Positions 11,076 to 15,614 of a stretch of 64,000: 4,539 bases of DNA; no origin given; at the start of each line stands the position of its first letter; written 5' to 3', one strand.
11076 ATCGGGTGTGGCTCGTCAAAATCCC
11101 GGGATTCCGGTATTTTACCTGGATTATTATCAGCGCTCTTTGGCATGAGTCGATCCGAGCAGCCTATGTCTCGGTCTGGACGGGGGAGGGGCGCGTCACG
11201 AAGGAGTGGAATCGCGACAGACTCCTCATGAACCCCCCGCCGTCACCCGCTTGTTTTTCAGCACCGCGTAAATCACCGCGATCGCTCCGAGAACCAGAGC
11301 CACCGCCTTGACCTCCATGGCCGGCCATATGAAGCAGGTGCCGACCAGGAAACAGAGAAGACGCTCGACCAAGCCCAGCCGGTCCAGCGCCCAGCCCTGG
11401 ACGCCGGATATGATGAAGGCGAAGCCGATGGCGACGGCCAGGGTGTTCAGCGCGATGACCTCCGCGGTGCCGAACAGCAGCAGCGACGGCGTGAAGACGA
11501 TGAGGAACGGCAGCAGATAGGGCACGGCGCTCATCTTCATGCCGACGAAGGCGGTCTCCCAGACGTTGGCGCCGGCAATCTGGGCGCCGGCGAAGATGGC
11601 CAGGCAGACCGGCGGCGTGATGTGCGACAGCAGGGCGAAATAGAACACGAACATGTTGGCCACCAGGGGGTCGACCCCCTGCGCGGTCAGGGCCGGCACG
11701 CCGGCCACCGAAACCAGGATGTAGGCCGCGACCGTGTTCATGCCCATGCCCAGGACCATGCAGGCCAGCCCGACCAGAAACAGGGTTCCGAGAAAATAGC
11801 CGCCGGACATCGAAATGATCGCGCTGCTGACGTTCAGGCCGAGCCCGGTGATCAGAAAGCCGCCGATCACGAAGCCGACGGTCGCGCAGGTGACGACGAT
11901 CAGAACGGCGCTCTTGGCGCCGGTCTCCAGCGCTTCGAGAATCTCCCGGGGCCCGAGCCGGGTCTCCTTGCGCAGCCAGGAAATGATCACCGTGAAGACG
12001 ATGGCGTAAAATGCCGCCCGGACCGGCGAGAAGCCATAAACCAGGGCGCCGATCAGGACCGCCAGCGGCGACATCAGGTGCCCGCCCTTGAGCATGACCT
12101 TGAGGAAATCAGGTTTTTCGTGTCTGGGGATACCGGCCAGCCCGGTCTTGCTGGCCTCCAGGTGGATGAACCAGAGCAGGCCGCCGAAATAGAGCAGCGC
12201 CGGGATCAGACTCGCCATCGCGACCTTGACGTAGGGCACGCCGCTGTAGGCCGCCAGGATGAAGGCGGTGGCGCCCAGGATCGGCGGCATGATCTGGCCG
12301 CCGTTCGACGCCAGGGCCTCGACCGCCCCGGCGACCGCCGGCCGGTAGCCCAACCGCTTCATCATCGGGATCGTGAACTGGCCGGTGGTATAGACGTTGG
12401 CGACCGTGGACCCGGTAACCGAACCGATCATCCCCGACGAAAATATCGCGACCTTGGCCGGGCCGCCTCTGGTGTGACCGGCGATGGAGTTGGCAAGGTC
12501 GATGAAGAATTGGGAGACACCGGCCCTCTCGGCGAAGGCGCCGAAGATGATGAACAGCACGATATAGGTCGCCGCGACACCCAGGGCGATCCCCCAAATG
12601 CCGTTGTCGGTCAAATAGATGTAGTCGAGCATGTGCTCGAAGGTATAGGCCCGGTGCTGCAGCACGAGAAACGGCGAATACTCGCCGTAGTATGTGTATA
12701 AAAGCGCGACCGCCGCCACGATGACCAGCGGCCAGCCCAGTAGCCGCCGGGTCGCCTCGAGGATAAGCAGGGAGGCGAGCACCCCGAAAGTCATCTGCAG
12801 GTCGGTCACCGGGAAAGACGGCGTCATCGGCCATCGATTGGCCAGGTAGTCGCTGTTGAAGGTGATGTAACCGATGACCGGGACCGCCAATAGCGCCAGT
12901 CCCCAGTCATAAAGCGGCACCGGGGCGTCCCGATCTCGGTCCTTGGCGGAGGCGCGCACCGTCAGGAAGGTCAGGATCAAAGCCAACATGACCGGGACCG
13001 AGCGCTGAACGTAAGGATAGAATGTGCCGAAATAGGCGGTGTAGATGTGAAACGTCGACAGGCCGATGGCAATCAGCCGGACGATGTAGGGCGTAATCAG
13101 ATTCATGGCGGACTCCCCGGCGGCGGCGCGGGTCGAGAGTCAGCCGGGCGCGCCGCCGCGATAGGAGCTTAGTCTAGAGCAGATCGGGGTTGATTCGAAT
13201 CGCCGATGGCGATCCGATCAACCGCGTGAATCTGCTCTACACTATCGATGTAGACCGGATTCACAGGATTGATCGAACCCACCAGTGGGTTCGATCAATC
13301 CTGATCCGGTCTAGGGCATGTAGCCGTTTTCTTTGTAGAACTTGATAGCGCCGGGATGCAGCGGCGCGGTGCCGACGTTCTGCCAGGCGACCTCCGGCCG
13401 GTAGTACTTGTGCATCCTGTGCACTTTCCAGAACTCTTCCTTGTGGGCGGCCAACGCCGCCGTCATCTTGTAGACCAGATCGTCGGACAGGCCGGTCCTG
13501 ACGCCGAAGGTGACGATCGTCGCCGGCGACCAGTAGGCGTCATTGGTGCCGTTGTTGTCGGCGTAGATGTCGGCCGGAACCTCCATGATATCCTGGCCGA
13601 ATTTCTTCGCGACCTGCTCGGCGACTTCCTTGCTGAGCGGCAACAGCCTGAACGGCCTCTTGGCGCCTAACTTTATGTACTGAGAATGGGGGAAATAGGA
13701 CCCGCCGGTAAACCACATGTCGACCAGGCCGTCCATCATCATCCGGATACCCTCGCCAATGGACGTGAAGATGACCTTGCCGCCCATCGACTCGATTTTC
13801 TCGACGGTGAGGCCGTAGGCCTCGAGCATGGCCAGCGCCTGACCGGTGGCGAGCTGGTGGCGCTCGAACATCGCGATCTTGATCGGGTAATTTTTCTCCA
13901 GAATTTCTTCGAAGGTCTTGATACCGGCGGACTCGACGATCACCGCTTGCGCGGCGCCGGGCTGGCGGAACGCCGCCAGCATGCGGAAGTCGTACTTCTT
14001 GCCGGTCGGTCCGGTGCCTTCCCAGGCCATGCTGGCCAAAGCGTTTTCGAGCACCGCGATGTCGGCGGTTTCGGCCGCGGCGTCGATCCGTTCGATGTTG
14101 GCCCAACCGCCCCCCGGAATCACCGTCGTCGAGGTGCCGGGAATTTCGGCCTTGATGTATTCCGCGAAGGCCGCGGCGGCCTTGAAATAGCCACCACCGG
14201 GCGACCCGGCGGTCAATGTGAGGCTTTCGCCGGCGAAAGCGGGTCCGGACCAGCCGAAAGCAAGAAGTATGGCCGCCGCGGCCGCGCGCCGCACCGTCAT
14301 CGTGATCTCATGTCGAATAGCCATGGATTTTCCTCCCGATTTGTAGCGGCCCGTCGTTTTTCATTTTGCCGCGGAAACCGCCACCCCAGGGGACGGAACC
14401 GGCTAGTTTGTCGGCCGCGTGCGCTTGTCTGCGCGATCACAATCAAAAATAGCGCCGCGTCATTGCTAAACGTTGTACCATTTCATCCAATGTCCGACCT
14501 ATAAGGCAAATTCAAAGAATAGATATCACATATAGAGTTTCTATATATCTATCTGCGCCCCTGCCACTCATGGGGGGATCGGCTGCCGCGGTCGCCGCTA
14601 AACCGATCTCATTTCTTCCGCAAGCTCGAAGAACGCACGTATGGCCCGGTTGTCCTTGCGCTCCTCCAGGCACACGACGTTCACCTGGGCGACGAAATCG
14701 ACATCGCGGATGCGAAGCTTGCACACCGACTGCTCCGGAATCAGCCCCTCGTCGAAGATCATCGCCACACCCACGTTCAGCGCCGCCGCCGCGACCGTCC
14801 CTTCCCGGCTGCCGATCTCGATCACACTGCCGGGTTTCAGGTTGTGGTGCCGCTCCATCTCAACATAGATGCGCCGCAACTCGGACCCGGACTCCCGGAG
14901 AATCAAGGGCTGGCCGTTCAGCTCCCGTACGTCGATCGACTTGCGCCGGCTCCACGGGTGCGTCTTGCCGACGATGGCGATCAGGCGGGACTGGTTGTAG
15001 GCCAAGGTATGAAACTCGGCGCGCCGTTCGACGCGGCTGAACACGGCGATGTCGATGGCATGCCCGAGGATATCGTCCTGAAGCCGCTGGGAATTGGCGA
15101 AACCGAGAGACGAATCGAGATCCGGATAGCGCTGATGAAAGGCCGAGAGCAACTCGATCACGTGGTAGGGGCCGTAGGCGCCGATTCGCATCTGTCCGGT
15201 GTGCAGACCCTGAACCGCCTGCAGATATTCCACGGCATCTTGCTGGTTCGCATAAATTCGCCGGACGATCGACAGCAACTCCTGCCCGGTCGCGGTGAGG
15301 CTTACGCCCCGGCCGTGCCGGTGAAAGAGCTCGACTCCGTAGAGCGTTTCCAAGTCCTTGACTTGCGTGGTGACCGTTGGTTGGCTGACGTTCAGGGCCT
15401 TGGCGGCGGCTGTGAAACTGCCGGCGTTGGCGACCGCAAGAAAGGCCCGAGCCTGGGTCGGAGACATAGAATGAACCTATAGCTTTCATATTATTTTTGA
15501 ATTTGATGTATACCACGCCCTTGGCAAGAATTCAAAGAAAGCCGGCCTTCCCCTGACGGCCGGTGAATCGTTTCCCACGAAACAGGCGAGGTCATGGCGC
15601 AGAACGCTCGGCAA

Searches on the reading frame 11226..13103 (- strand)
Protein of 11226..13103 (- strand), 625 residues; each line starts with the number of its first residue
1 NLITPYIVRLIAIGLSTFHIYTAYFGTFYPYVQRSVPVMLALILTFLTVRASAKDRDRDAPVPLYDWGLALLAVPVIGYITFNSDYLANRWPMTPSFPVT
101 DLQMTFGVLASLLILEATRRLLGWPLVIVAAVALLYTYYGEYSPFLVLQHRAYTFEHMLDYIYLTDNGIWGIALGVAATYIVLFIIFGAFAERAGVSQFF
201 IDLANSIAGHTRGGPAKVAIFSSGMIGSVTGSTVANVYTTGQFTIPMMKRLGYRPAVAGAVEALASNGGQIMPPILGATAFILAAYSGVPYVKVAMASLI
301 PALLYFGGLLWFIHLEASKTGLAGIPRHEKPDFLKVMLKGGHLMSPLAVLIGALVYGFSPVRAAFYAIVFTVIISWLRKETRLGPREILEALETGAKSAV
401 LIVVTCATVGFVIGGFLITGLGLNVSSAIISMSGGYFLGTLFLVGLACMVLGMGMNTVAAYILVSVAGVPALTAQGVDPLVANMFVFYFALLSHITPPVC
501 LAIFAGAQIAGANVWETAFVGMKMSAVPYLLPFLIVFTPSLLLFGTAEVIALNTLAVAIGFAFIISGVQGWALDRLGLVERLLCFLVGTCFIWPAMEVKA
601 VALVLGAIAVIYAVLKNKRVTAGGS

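Call 80: search_protein_families(library=pfam, proteins=[window:11226-13103:-], max_evalue=0.0001)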
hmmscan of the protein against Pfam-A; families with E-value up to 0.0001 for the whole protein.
window:11226-13103:- (625 aa): 1 family
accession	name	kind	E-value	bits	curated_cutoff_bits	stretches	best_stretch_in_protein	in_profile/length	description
PF06808.19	DctM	-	7e-94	315.4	23.8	1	109-545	1-408/413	Tripartite ATP-independent periplasmic transporter, DctM component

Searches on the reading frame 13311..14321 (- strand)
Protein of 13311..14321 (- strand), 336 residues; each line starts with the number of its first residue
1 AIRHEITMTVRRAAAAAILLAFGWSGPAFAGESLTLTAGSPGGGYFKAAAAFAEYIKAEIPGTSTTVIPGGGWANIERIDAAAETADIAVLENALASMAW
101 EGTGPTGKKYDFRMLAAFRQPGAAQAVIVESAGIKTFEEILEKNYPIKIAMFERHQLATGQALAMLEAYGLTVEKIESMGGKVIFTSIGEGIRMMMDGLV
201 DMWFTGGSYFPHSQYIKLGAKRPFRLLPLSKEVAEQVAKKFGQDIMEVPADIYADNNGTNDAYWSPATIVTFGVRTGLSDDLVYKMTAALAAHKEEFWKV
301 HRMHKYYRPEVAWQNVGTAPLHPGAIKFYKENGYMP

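Call 80: search_protein_families(library=pfam, proteins=[window:13311-14321:-], max_evalue=0.0001)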
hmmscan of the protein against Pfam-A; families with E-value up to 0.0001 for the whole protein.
window:13311-14321:- (336 aa): 1 family
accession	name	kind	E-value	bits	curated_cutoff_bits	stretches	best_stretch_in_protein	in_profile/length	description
PF16868.10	NMT1_3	-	6.2e-31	108.5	27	1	37-333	2-289/289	NMT1-like family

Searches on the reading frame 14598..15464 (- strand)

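Call 80: search_protein_families(library=pfam, proteins=[window:14598-15464:-], max_evalue=0.0001)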
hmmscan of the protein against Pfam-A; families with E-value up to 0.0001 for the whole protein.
window:14598-15464:- (288 aa): 2 families
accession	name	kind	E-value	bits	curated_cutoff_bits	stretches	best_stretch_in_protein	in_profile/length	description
PF03466.25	LysR_substrate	-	3.7e-30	105.3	28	1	87-284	3-206/209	LysR substrate binding domain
PF00126.33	HTH_1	-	6.2e-23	81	26.6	1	4-61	3-60/60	Bacterial regulatory helix-turn-helix protein, lysR family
